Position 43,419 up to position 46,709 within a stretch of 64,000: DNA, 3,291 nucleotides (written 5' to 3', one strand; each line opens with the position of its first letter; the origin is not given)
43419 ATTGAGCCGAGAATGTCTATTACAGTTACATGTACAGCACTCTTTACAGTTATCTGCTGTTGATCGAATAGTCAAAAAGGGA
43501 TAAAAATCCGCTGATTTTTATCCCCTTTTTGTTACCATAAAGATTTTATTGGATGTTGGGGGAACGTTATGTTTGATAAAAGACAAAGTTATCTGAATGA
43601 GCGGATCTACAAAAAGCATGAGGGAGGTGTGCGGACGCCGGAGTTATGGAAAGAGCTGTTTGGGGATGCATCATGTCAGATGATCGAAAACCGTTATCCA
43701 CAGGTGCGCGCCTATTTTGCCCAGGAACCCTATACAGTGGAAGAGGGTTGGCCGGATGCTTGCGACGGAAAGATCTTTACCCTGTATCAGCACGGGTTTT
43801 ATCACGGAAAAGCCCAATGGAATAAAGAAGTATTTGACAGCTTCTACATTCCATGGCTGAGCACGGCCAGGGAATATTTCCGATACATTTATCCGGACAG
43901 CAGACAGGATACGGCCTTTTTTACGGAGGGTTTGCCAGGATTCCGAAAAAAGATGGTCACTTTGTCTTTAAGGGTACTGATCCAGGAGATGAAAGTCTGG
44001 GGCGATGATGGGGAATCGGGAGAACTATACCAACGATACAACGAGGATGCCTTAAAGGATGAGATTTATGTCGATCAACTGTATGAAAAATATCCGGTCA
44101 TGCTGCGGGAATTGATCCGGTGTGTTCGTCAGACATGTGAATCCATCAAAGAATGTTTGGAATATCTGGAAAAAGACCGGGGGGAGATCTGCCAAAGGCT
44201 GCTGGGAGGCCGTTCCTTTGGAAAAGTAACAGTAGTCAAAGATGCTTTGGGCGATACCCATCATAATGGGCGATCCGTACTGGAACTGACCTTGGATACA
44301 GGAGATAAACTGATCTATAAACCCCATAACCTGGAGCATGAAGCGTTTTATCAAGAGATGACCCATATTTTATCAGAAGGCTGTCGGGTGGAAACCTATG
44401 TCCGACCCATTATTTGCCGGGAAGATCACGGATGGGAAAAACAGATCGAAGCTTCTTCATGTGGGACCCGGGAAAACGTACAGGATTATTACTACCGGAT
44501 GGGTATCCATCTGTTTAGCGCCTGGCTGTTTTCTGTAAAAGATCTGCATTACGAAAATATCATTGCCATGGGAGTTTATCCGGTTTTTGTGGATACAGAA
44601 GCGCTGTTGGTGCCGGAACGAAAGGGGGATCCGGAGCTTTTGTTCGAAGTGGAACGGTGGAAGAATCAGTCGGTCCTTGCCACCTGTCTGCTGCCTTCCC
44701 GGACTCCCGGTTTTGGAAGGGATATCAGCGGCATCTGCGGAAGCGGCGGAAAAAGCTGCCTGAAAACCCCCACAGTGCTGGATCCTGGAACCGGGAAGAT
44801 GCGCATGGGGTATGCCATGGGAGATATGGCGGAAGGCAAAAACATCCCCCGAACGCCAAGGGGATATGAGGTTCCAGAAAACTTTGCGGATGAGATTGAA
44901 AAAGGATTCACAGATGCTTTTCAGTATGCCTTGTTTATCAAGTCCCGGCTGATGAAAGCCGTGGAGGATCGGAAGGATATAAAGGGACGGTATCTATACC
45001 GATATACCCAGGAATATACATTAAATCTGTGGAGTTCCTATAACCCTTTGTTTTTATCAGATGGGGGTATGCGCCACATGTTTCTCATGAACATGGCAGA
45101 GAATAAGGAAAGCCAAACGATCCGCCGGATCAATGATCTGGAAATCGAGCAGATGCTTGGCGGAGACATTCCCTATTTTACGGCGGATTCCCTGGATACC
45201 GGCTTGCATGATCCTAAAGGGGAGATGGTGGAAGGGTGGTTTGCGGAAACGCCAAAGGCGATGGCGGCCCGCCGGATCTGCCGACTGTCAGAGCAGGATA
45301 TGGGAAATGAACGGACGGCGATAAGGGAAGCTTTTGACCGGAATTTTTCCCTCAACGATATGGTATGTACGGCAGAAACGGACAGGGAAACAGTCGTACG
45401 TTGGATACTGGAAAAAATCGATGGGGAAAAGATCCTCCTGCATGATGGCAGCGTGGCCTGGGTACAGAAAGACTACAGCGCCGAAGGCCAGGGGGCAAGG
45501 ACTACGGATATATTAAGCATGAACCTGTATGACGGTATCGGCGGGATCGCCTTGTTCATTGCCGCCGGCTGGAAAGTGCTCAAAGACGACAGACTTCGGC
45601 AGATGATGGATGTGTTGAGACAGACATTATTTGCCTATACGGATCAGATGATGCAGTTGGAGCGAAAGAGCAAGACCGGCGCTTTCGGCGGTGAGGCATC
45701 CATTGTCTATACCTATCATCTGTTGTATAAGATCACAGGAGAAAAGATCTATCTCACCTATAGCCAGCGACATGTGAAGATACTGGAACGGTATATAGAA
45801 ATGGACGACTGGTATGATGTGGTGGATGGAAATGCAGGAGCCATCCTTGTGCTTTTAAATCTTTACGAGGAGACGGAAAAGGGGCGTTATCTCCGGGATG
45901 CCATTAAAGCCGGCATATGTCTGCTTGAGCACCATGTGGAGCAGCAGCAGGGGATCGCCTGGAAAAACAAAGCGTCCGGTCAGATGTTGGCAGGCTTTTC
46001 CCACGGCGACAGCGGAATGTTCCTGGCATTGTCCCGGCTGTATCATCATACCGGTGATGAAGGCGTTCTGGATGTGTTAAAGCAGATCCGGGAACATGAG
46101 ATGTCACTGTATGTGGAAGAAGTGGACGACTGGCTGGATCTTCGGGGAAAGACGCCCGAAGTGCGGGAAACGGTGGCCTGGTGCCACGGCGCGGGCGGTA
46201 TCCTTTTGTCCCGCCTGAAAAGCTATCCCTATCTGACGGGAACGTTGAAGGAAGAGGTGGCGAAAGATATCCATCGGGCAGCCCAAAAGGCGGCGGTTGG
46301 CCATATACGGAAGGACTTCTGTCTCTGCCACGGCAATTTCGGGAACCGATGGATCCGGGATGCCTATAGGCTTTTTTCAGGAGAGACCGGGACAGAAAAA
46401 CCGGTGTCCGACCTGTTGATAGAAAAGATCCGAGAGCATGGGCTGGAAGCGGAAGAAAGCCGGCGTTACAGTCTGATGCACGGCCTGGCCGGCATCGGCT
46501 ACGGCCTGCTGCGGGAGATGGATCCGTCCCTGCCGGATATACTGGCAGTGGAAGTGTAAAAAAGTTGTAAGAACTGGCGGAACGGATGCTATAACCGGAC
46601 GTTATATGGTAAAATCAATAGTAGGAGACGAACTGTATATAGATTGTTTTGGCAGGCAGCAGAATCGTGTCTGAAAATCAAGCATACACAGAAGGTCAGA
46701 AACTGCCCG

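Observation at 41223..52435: Candidate new circuit: a LanM-modified peptide in the pheromone slot of a LytTR/HPK10 three-component system, driving a secreted-protein/ABC operon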

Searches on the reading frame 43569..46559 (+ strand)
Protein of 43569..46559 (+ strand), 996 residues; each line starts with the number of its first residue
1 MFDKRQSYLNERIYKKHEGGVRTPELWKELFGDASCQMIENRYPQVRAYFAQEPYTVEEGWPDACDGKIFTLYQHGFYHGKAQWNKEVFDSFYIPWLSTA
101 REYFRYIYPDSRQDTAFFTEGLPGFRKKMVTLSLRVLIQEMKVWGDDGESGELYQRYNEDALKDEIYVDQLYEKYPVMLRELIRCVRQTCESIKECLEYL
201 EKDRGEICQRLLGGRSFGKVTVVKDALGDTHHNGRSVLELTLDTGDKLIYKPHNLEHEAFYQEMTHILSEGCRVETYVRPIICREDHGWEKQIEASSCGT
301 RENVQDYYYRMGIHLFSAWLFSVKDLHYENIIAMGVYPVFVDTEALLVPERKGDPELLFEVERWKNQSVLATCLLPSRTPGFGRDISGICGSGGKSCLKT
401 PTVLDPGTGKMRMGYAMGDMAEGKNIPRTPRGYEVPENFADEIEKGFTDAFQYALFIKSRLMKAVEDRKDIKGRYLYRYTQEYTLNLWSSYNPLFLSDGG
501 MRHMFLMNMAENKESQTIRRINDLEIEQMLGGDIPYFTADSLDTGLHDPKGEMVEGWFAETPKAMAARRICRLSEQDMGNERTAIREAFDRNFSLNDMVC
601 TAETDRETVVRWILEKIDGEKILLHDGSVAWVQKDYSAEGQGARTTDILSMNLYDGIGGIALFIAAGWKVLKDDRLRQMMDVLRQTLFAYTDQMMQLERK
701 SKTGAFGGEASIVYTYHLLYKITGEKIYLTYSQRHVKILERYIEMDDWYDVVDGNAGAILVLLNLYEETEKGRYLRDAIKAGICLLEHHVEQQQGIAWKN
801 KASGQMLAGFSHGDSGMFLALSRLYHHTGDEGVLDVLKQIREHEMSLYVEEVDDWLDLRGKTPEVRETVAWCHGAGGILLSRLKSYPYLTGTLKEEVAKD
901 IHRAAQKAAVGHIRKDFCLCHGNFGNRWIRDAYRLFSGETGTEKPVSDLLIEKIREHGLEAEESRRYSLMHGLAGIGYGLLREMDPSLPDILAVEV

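Call 3: search_protein_families(library=pfam, proteins=[window:43569-46559:+], max_evalue=0.01)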
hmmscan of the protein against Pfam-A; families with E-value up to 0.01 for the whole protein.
window:43569-46559:+ (996 aa): 3 families
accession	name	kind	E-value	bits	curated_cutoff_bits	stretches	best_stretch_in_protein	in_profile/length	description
PF13575.12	DUF4135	-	4.3e-83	280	29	1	175-539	1-377/378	Domain of unknown function (DUF4135)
PF05147.19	LANC_like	-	2.4e-58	197.8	23.2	1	648-990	2-344/350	Lanthionine synthetase C-like protein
PF07470.19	Glyco_hydro_88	-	0.0056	16.2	26.6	0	714-803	36-124/352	Glycosyl Hydrolase Family 88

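Call 4: search_protein_families(library=ncbifam, proteins=[window:43569-46559:+], max_evalue=0.01)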
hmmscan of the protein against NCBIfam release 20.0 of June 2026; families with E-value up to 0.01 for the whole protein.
window:43569-46559:+ (996 aa): 3 families
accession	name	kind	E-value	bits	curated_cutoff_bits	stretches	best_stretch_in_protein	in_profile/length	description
TIGR03897.1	lanti_2_LanM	subfamily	5.5e-191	636.7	304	1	95-986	5-932/932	type 2 lanthipeptide synthetase LanM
NF038150.1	lanthi_synth_IV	equivalog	1e-19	70.4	650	1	628-926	491-777/851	class IV lanthionine synthetase LanL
NF038151.1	lanthi_synth_III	equivalog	4.5e-16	58.4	575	1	750-907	604-755/833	class III lanthionine synthetase LanKC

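Call 15: find_related_loci(query=window:43569-46559:+, collection=genome_contigs, flank=10000)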
Query window:43569-46559:+ (996 aa) in genome_contigs; peptide patterns used: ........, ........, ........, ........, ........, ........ (x = any residue, [..] = any of these).
16 stretches matched a pattern; 1 encode a relative of the query (tblastn E <= 1e-3); 1 distinct loci.
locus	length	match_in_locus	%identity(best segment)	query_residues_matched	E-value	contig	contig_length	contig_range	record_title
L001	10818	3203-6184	63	1-996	0e+0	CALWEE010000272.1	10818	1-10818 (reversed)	MAG: uncultured Lachnospiraceae bacterium isolate BRZ_BR__bin142 genome assembly, contig: BRZ_BR__NODE_11458_length_1081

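Call 30: find_related_loci(query=A1, collection=metagenome_contigs, flank=10000)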
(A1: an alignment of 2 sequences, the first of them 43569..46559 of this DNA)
Query A1 (996 aa) in metagenome_contigs; peptide patterns used: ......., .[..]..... (x = any residue, [..] = any of these).
385 stretches matched a pattern, but none encodes a relative of the query by tblastn (E <= 1e-3).

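Call 36: find_homologous_proteins(query=window:43569-46559:+, max_evalue=1e-50)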
Query window:43569-46559:+ (996 aa): 8 proteins with E <= 1e-50 among 8000 candidates.
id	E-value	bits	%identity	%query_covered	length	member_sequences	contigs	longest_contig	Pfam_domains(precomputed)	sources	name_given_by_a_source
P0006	0.0e+0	2331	99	100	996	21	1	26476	PF13575.13,PF05147.20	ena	-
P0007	0.0e+0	1468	63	100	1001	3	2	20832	PF13575.13,PF07470.20,PF05147.20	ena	-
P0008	4.5e-134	467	31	100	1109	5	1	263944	PF13575.13,PF05147.20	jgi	jgi:type 2 lantibiotic biosynthesis protein LanM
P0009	2.9e-121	424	30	99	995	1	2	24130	PF13575.13,PF05147.20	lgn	-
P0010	1.5e-118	415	29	99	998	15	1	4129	PF13575.13,PF07470.20,PF05147.20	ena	-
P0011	2.3e-83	299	28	84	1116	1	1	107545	PF13575.13,PF05147.20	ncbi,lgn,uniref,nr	ncbi:type 2 lanthipeptide synthetase LanM family protein [Thermoflavimicrobium dichotomicum]|uniref:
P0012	8.7e-80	287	27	87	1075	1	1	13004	PF13575.13,PF05147.20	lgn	-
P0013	2.7e-53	199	24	87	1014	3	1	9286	PF13575.13,PF05147.20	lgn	-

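Call 37: find_encoding_contigs(protein=P0007, flank=10000, max_places=3)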
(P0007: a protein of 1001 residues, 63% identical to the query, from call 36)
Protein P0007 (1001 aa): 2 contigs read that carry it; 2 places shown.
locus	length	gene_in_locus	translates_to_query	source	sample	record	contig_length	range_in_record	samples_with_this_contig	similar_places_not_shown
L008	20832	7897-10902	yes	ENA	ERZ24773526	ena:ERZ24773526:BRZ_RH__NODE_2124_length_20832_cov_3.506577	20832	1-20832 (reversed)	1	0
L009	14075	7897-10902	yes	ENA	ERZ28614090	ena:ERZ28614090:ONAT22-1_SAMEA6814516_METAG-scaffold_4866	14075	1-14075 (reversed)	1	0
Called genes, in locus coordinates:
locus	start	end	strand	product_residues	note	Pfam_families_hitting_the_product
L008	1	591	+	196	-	?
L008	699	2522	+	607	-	PF00884:Sulfatase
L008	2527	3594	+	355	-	PF00149:Metallophos, PF12850:Metallophos_2 (weak)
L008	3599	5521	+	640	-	PF02463:SMC_N (faint), PF13175:AAA_15, PF13476:AAA_23, PF13514:AAA_27, PF20990:DUF2207_C (weak)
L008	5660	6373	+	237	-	PF00072:Response_reg, PF04397:LytTR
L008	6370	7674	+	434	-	PF02518:HATPase_c (weak), PF14501:HATPase_c_5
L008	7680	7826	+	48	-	-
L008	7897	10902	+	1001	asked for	PF13575:DUF4135, PF05147:LANC_like, PF07470:Glyco_hydro_88 (weak)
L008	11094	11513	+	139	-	PF10916:DUF2712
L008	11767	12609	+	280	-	-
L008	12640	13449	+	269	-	-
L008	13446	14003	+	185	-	PF16431:DUF5028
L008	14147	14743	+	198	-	-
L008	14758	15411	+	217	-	PF00005:ABC_tran, PF13304:AAA_21 (faint)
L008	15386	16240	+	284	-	PF10920:DUF2705 (weak)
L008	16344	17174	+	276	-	-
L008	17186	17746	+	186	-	PF16431:DUF5028 (weak)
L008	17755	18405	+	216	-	-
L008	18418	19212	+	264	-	-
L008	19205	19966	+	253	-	-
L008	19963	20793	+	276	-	-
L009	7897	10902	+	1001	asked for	PF13575:DUF4135, PF05147:LANC_like, PF07470:Glyco_hydro_88 (weak)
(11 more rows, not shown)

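Call 38: find_encoding_contigs(protein=P0009, flank=10000, max_places=3)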
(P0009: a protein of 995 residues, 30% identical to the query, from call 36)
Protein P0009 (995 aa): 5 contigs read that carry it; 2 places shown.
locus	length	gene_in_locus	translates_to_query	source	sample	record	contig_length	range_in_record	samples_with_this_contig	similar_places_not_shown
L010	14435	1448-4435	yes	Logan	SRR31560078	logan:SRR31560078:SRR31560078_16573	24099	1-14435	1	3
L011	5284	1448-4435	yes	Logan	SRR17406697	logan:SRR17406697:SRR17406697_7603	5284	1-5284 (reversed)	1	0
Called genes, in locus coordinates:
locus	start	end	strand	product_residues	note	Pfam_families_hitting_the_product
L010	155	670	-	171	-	PF03551:PadR, PF13601:HTH_34 (weak)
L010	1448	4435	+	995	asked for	PF13575:DUF4135, PF05147:LANC_like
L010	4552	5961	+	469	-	PF01554:MatE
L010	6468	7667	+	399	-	PF00201:UDPGT, PF04101:Glyco_tran_28_C, PF06722:EryCIII-like_C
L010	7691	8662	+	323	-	PF07719:TPR_2 (faint), PF13181:TPR_8 (faint), PF13428:TPR_14 (faint), PF14559:TPR_19 (faint), PF23914:TPR_CcmH_CycH (faint), PF04733:Coatomer_E (faint), PF12895:ANAPC3 (faint), PF00515:TPR_1 (weak), +3 more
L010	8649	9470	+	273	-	PF04199:Cyclase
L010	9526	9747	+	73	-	PF00550:PP-binding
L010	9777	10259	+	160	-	-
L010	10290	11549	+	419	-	PF00109:ketoacyl-synt, PF02801:Ketoacyl-synt_C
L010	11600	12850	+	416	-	PF00109:ketoacyl-synt, PF02801:Ketoacyl-synt_C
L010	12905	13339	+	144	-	-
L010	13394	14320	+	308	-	PF00698:Acyl_transf_1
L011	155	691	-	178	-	PF03551:PadR, PF13601:HTH_34 (weak)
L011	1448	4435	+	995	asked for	PF13575:DUF4135, PF05147:LANC_like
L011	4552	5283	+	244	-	?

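Call 39: find_encoding_contigs(protein=P0008, flank=10000, max_places=2)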
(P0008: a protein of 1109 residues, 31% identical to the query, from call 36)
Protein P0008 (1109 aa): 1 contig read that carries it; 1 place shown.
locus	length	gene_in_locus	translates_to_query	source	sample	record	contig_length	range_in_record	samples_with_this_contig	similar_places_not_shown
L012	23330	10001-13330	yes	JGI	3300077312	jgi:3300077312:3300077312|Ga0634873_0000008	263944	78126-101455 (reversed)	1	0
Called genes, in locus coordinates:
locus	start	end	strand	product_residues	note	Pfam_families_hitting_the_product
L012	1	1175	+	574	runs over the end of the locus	PF06580:His_kinase, PF02518:HATPase_c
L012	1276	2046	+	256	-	PF00072:Response_reg, PF12833:HTH_18, PF00165:HTH_AraC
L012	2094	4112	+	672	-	PF02449:Glyco_hydro_42 (weak)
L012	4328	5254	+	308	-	PF04616:Glyco_hydro_43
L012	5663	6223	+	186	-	PF02357:NusG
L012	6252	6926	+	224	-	PF00753:Lactamase_B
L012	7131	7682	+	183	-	-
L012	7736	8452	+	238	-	PF00072:Response_reg, PF04397:LytTR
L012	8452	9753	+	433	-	PF14501:HATPase_c_5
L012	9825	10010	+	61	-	-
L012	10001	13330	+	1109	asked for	PF13575:DUF4135, PF05147:LANC_like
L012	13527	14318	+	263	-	PF01039:Carboxyl_trans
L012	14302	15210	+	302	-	PF01039:Carboxyl_trans, PF03255:ACCA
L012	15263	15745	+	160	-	PF00364:Biotin_lipoyl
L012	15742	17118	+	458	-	PF00289:Biotin_carb_N, PF02222:ATP-grasp, PF02786:CPSase_L_D2, PF07478:Dala_Dala_lig_C, PF02785:Biotin_carb_C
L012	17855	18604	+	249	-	PF01648:ACPS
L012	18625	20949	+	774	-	PF00698:Acyl_transf_1, PF03060:NMO, PF21607:FabD_helical_ins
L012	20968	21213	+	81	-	PF00550:PP-binding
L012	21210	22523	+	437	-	PF00109:ketoacyl-synt, PF02801:Ketoacyl-synt_C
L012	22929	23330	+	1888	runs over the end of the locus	-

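Call 54: find_encoding_contigs(protein=P0006, flank=10000, max_places=3)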
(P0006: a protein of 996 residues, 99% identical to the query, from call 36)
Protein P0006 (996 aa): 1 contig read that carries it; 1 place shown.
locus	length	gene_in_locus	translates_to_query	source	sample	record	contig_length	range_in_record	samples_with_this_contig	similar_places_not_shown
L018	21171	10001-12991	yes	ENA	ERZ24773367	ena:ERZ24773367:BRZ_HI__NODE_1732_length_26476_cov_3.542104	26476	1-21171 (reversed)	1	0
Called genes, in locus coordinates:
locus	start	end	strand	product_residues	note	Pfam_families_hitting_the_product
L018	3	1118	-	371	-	PF02073:Peptidase_M29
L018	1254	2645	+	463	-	PF01336:tRNA_anti-codon, PF00152:tRNA-synt_2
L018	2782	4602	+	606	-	PF00884:Sulfatase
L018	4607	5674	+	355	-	PF00149:Metallophos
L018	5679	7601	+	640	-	PF02463:SMC_N (faint), PF13175:AAA_15 (weak), PF13476:AAA_23, PF13514:AAA_27, PF20990:DUF2207_C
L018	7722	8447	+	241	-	PF00072:Response_reg, PF04397:LytTR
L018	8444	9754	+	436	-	PF02518:HATPase_c (weak), PF14501:HATPase_c_5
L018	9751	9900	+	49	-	-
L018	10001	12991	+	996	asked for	PF13575:DUF4135, PF05147:LANC_like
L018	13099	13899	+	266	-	PF00072:Response_reg, PF04397:LytTR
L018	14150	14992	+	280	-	-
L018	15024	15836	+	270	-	-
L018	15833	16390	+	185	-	PF16431:DUF5028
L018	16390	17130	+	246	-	-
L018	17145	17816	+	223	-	PF00005:ABC_tran, PF13304:AAA_21 (faint)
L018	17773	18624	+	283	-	-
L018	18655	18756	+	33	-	-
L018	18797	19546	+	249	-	PF16430:DUF5027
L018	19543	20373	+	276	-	-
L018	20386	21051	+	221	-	PF00005:ABC_tran, PF13304:AAA_21 (faint)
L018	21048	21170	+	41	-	?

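Call 59: search_protein_families(library=pfam, proteins=[L008:11094-11513:+, L008:11767-12609:+, L008:14147-14743:+, L008:15386-16240:+, L008:12640-13449:+], max_evalue=5)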
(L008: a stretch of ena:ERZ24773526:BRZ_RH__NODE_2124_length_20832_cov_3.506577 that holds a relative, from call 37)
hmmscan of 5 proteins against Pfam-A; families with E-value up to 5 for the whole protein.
L008:11094-11513:+ (139 aa): 1 family
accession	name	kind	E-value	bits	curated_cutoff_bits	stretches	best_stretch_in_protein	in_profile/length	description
PF10916.13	DUF2712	-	0.055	14.6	22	1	98-138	70-111/111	Protein of unknown function (DUF2712)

L008:11767-12609:+ (280 aa): 0 families

L008:14147-14743:+ (198 aa): 3 families
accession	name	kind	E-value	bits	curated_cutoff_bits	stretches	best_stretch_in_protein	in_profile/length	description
PF04632.18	FUSC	-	0.072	12.1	30.9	1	50-71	75-96/660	Fusaric acid resistance protein family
PF02322.20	Cyt_bd_oxida_II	-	0.15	11.8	35.6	1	54-130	153-228/302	Cytochrome bd terminal oxidase subunit II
PF11119.13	DUF2633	-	0.23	11.8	25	1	115-138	17-35/43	Protein of unknown function (DUF2633)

L008:15386-16240:+ (284 aa): 0 families

L008:12640-13449:+ (269 aa): 2 families
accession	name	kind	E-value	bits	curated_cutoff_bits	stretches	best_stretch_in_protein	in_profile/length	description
PF24807.1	WD40_CDC20-Fz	-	0.16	11.7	200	1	136-194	117-173/292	CDC20/Fizzy WD40 domain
PF11810.13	DUF3332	-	0.51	10.4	25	1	186-237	97-150/170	Domain of unknown function (DUF3332)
